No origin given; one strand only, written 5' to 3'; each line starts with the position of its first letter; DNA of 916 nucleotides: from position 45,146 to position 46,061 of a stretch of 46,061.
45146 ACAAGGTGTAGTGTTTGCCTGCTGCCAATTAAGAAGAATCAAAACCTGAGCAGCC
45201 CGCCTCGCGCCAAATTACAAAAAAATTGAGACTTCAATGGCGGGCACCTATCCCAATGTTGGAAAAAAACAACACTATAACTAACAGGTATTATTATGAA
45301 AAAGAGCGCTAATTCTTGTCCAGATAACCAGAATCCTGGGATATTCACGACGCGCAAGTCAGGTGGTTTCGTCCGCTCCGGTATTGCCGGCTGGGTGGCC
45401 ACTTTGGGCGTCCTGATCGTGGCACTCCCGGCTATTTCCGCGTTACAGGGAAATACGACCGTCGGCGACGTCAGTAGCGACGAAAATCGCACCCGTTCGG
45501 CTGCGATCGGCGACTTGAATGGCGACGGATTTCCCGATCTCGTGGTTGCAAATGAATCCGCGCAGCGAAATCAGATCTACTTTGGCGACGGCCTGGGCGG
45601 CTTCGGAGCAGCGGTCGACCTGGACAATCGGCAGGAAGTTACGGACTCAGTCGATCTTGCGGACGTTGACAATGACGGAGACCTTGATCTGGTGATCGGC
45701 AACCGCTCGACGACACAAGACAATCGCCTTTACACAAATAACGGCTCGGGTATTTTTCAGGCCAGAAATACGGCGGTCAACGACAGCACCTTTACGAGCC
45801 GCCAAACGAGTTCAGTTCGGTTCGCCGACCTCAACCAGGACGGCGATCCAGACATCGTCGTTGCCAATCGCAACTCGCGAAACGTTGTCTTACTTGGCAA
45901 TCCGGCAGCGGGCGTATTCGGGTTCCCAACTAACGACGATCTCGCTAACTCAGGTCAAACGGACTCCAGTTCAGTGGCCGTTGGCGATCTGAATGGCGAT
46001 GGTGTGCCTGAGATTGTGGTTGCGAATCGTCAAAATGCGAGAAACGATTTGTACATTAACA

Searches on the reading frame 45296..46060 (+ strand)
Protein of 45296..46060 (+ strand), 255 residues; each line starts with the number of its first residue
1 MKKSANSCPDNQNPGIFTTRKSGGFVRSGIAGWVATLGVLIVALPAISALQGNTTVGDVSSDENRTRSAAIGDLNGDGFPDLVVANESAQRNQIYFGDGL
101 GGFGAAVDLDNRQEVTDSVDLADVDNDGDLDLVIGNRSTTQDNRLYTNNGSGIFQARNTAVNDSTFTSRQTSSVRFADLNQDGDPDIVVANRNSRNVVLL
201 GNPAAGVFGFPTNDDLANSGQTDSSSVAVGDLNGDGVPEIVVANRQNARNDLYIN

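Call 12: search_protein_families(library=pfam, proteins=[window:45296-46060:+])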
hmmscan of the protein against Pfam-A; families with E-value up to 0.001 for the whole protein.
window:45296-46060:+ (255 aa): 5 families
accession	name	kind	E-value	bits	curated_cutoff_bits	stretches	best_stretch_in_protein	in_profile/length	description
PF13517.12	FG-GAP_3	-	8.3e-34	116.4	26.9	3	178-242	1-61/61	FG-GAP-like repeat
PF01839.29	FG-GAP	-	1.7e-23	82.4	22.1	3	67-89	3-25/37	FG-GAP repeat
PF16743.10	PliI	-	2.8e-09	37.1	27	0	146-193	44-81/123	Periplasmic lysozyme inhibitor of I-type lysozyme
PF14779.12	BBS1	-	1.7e-07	31.4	27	0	116-152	16-53/254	Ciliary BBSome complex subunit 1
PF12256.14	TcdB_toxin_midN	-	0.00085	19.1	24.8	0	151-193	8-49/181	Insecticide toxin TcdB middle/N-terminal region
